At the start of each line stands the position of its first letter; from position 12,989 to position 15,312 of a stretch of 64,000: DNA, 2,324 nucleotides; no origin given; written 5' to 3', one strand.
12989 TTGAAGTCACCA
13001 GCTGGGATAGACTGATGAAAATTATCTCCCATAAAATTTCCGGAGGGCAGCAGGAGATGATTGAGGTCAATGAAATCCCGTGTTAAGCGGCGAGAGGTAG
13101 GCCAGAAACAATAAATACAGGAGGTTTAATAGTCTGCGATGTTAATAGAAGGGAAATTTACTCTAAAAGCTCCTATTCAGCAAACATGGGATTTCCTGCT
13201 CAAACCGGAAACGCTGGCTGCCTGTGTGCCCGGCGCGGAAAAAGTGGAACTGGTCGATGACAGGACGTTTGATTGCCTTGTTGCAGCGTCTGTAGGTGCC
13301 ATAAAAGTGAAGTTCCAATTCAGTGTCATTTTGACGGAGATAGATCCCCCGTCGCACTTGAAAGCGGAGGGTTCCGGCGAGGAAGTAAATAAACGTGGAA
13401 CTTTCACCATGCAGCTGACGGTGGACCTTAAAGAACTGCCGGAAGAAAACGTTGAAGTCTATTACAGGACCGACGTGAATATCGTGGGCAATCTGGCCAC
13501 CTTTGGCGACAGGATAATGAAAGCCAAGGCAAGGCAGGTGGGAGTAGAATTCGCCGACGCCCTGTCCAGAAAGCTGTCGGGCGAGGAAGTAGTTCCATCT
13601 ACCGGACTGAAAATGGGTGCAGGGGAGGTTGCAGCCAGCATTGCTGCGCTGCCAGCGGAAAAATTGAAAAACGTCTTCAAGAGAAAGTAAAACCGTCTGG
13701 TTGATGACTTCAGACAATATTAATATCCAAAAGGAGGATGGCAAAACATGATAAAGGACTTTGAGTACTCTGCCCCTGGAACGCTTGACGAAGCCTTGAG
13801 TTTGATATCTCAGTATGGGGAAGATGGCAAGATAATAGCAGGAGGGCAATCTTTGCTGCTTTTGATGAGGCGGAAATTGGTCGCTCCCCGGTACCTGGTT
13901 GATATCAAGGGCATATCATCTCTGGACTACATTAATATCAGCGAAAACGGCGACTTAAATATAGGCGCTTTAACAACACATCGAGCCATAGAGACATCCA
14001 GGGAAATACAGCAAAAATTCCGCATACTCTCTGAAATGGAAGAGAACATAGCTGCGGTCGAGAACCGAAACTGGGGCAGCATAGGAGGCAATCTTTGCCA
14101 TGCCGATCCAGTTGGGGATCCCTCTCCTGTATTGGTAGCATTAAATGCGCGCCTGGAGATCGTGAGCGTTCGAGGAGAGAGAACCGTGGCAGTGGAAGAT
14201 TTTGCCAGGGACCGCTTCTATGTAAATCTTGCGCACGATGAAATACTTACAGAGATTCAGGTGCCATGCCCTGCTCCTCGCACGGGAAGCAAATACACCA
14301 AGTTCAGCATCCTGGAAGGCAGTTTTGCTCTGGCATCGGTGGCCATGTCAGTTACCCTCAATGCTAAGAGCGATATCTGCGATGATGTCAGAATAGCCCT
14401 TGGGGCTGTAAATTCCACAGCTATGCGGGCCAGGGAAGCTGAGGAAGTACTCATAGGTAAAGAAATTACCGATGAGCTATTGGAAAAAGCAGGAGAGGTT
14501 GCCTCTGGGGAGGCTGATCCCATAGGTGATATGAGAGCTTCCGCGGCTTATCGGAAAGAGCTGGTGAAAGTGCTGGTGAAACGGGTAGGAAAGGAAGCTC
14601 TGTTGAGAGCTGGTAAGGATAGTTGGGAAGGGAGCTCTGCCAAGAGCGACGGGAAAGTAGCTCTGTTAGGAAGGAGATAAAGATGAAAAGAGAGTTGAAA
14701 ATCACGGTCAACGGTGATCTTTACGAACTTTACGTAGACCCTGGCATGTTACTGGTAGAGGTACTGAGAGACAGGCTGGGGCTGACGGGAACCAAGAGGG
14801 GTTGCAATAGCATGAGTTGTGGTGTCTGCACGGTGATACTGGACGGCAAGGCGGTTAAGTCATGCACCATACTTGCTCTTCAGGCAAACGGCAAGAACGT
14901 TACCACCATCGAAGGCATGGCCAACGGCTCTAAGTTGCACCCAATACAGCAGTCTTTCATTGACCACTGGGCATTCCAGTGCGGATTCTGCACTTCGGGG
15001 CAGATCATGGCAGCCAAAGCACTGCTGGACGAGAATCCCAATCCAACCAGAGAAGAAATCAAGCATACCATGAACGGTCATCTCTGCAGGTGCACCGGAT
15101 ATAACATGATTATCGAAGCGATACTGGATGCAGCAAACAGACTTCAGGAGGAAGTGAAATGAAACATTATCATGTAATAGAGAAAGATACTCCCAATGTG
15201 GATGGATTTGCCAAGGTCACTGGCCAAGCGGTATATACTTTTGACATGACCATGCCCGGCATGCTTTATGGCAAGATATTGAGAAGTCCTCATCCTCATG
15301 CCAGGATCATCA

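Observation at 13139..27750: Candidate undescribed catabolic island coupling a Mo-hydroxylase, an ATP-dependent lactamase and a Mo/W reductase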

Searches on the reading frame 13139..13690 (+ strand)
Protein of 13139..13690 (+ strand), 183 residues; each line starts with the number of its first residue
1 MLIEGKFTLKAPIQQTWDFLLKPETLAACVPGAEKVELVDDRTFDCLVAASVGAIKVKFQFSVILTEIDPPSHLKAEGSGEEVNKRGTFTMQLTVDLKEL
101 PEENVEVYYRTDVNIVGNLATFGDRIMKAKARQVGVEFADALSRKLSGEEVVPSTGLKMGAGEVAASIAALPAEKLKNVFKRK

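Call 3: search_protein_families(library=pfam, proteins=[window:13139-13690:+], max_evalue=0.001)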
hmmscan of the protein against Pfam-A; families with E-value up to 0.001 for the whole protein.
window:13139-13690:+ (183 aa): 2 families
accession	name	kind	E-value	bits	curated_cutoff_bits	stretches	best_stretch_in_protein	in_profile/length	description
PF06240.19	COXG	-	1.1e-20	74.3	22.2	1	5-147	1-140/140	Carbon monoxide dehydrogenase subunit G (CoxG)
PF10604.15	Polyketide_cyc2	-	6e-06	27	27.4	1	4-130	5-129/142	Polyketide cyclase / dehydrase and lipid transport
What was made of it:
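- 13139..13690 (+): CoxG-family (SRPBCC) accessory protein of the XDH-type module. Pfam COXG 74 bits (call 3).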

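Call 4: search_protein_families(library=ncbifam, proteins=[window:13139-13690:+], max_evalue=0.001)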
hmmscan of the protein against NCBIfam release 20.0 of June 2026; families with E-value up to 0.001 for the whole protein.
window:13139-13690:+ (183 aa): 0 families

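Call 53: search_protein_families(library=ncbifam, proteins=[window:13139-13690:+], max_evalue=0.00001)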
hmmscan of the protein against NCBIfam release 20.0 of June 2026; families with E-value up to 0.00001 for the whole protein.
window:13139-13690:+ (183 aa): 0 families

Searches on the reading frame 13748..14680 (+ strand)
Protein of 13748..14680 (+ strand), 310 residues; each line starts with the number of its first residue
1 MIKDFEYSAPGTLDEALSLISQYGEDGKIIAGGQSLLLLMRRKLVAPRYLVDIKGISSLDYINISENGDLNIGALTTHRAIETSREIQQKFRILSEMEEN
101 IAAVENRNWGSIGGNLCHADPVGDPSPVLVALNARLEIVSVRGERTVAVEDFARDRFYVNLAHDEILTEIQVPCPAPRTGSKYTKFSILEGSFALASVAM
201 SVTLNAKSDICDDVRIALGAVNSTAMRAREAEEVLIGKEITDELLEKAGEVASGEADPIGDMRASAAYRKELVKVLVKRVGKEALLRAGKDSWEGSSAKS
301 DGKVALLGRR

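Call 3: search_protein_families(library=pfam, proteins=[window:13748-14680:+], max_evalue=0.001)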
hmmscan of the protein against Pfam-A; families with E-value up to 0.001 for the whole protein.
window:13748-14680:+ (310 aa): 2 families
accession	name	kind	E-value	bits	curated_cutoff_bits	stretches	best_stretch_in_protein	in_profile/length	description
PF00941.27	FAD_binding_5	-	3.7e-45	154.2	27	1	4-174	2-169/170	FAD binding domain in molybdopterin dehydrogenase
PF03450.22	CO_deh_flav_C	-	2.7e-26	92.1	25.5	1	183-283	3-101/102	CO dehydrogenase flavoprotein C-terminal domain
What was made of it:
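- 13748..14680 (+): FAD-binding medium subunit of an XDH-family molybdenum enzyme (ordinary CoxM/aldehyde-oxidoreductase type). Pfam FAD_binding_5 + CO_deh_flav_C (call 3).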

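Call 4: search_protein_families(library=ncbifam, proteins=[window:13748-14680:+], max_evalue=0.001)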
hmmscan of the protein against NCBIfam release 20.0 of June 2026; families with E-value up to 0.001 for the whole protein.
window:13748-14680:+ (310 aa): 8 families
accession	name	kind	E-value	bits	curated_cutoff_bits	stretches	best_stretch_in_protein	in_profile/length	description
NF041019.1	glyceraldDH_beta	equivalog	1.5e-76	257.3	350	1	4-280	5-276/280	glyceraldehyde dehydrogenase subunit beta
NF043083.1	XdhB_XDHase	equivalog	5.6e-55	186.5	310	1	6-289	6-288/289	xanthine dehydrogenase subunit XdhB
NF007427.0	PRK09971.1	equivalog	2.3e-53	181.3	287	1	6-290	6-289/292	xanthine dehydrogenase FAD-binding subunit XdhB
TIGR02963.1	xanthine_xdhA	equivalog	2.4e-41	141.9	467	1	7-280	195-464/468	xanthine dehydrogenase small subunit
TIGR03195.1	4hydrxCoA_B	equivalog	2.8e-35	122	404.55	2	2-118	2-116/321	4-hydroxybenzoyl-CoA reductase subunit beta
TIGR03199.1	pucC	equivalog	3e-22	79.2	306.05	1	10-273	1-258/264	xanthine dehydrogenase subunit C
TIGR03312.1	Se_sel_red_FAD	hypoth_equivalog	9.1e-13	48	241.5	1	7-278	4-244/257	molybdopterin-dependent oxidoreductase FAD-binding subunit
TIGR02969.1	mam_aldehyde_ox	subfamily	3e-10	38.3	1912.3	1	85-255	324-496/1330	aldehyde oxidase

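Call 72: search_solved_structures(query=window:13748-14680:+, max_evalue=1e-15, show_alignments=4)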
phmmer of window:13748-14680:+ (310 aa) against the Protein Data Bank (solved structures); distinct sequences matched with E-value up to 1e-15: 13.
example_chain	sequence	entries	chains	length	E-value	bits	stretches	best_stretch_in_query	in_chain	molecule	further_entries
4zoh_B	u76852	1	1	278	2.2e-56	194.7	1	5-284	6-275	Putative oxidoreductase FAD-binding subunit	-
7dqx_B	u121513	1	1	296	1.8e-45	158.9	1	4-289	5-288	6-hydroxypseudooxynicotine dehydrogenase complex subunit alpha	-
7dqx_E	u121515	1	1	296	1.8e-45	158.9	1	4-289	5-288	6-hydroxypseudooxynicotine dehydrogenase complex subunit alpha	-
1ffv_C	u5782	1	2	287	2.7e-44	155.1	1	4-284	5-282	CUTM, FLAVOPROTEIN OF CARBON MONOXIDE DEHYDROGENASE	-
1ffu_C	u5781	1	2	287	5e-44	154.2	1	4-284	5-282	CUTM, FLAVOPROTEIN OF CARBON MONOXIDE DEHYDROGENASE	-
8uem_B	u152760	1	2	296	5.5e-43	150.8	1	4-287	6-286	Carbon monoxide dehydrogenase medium chain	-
1zxi_C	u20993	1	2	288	6.9e-41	143.9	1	4-288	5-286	Carbon monoxide dehydrogenase medium chain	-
1n5w_C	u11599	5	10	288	9e-41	143.5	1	4-288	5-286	Carbon monoxide dehydrogenase medium chain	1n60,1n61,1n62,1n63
1t3q_C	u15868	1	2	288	1.8e-39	139.2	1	4-283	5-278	quinoline 2-oxidoreductase medium subunit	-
3hrd_C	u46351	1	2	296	1.1e-32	117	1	2-280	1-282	Nicotinate dehydrogenase FAD-subunit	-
1rm6_B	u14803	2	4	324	1.9e-20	76.8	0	2-118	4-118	4-hydroxybenzoyl-CoA reductase beta subunit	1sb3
1jro_A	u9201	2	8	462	1.5e-16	64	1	25-283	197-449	xanthine dehydrogenase, chain A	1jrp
2w3r_A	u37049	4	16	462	1.5e-16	64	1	25-283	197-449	XANTHINE DEHYDROGENASE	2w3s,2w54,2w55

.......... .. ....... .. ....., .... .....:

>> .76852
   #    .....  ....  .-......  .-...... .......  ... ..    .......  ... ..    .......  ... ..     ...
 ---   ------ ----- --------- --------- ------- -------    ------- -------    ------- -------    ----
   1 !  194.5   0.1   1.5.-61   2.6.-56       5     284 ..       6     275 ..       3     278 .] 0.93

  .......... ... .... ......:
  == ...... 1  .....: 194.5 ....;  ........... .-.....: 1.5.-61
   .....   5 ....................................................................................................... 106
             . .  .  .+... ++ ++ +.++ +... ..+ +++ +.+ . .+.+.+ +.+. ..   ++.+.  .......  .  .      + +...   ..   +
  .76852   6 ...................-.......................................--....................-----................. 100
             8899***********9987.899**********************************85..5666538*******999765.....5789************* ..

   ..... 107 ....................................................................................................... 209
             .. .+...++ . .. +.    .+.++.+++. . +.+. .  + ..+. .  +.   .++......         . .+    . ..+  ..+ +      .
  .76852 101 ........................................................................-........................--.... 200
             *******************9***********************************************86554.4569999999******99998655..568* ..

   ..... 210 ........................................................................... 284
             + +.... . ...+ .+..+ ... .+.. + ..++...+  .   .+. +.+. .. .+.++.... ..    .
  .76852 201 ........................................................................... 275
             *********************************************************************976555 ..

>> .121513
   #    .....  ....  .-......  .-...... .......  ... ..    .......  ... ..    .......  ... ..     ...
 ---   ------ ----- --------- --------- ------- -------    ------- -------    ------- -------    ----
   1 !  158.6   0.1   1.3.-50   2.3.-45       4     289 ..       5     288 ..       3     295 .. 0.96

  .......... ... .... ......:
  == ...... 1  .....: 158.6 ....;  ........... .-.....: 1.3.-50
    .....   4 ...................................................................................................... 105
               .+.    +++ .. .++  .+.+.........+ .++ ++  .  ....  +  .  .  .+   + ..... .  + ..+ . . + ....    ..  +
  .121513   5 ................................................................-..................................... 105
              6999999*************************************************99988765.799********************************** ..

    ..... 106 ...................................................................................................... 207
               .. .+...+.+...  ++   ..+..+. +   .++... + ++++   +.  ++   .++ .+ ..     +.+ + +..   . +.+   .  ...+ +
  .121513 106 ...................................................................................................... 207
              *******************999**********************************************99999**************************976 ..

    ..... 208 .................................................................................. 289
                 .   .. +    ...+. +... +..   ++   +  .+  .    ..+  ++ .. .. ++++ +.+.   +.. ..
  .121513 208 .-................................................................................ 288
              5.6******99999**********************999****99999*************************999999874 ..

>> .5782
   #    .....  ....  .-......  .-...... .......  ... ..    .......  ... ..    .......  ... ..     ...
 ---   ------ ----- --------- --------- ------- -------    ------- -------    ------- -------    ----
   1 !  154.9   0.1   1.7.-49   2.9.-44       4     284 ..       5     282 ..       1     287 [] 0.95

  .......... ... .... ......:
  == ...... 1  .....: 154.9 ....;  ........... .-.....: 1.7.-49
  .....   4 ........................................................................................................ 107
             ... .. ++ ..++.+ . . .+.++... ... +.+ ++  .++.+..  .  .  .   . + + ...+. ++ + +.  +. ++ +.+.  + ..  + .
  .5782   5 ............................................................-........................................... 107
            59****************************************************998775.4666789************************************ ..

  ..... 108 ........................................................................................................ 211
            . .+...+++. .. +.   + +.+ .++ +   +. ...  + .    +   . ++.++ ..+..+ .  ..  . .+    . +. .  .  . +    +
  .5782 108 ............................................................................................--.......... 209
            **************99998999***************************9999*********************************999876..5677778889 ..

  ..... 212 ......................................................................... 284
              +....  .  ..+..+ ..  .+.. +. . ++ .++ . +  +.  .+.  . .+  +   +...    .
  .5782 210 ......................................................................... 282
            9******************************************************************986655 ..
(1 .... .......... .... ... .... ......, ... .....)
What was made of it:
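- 13748..14680 (+): HcrB (1rm6_B) aligns only over residues 2-118, so the HcrB-specific [4Fe-4S] insertion is absent (call 72).
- On 4-Hydroxybenzoyl-CoA reductase (HcrABC): HcrB aligns only over residues 2-118 (call 72).
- Closest known: 4-Hydroxybenzoyl-CoA reductase. Different: The FAD subunit lacks the HcrB [4Fe-4S] loop (call 72).
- The flavoprotein lacks the [4Fe-4S] insertion that lets 4-HBCR run in reverse (call 72), and all three Hcr equivalog cut-offs are missed (call 4).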

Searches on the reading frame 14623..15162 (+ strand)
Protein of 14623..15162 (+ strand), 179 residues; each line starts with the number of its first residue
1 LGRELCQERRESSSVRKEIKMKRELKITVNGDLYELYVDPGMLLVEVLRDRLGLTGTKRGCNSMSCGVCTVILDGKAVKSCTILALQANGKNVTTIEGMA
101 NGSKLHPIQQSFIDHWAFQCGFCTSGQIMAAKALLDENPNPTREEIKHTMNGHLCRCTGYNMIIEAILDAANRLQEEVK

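Call 3: search_protein_families(library=pfam, proteins=[window:14623-15162:+], max_evalue=0.001)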
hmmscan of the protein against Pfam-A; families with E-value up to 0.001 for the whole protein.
window:14623-15162:+ (179 aa): 3 families
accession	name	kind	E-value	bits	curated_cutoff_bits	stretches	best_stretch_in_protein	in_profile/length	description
PF01799.25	Fer2_2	-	3.7e-33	113.9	30.3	1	95-167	1-74/75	[2Fe-2S] binding domain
PF00111.32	Fer2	-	2.9e-06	27.5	21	1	27-81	1-55/77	2Fe-2S iron-sulfur cluster binding domain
PF13085.11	Fer2_3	-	0.0001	22.7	27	1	58-101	49-91/107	2Fe-2S iron-sulfur cluster binding domain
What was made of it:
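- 14683..15162 (+): [2Fe-2S]x2 small subunit of the XDH-family enzyme. Pfam Fer2 + Fer2_2 (call 3).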

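Call 4: search_protein_families(library=ncbifam, proteins=[window:14623-15162:+], max_evalue=0.001)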
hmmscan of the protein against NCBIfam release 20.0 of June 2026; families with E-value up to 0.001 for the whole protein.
window:14623-15162:+ (179 aa): 11 families
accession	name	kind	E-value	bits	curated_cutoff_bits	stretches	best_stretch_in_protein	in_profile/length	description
NF041020.1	glyceraldDH_gamma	equivalog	2.2e-66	222.5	290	1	21-175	9-163/164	glyceraldehyde dehydrogenase subunit gamma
NF045668.1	pterin_aldehy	equivalog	7.1e-54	183.2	1100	1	26-178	4-159/905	molybdopterin-dependent aldehyde oxidoreductase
NF043084.2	XdhC_XDHase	equivalog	3.9e-53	179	217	1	24-169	2-148/151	xanthine dehydrogenase subunit XdhC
TIGR03193.1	4hydroxCoAred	equivalog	3.4e-51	173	257.8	1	25-170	2-147/148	4-hydroxybenzoyl-CoA reductase subunit gamma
TIGR03198.1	pucE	equivalog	3.7e-49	166.1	254.3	1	22-170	1-148/151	xanthine dehydrogenase subunit E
NF007387.0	PRK09908.1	equivalog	1.6e-46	157.6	212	1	24-171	8-156/159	xanthine dehydrogenase iron sulfur-binding subunit XdhC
NF008514.0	PRK11433.1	equivalog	2.9e-46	157.7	322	1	15-173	43-216/218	aldehyde dehydrogenase iron-sulfur subunit PaoA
TIGR03311.1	Se_dep_XDH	equivalog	3.6e-45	154.4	830.45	1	27-178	3-151/848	selenium-dependent xanthine dehydrogenase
TIGR02963.1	xanthine_xdhA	equivalog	2.1e-37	128.9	467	1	37-171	14-157/468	xanthine dehydrogenase small subunit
TIGR02969.1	mam_aldehyde_ox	subfamily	2.5e-29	101.4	1912.3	1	25-167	3-157/1330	aldehyde oxidase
TIGR03313.1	Se_sel_red_Mo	hypoth_equivalog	4e-14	51.3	1101.9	1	28-176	2-150/951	molybdopterin-dependent oxidoreductase Mo/Fe-S-binding subunit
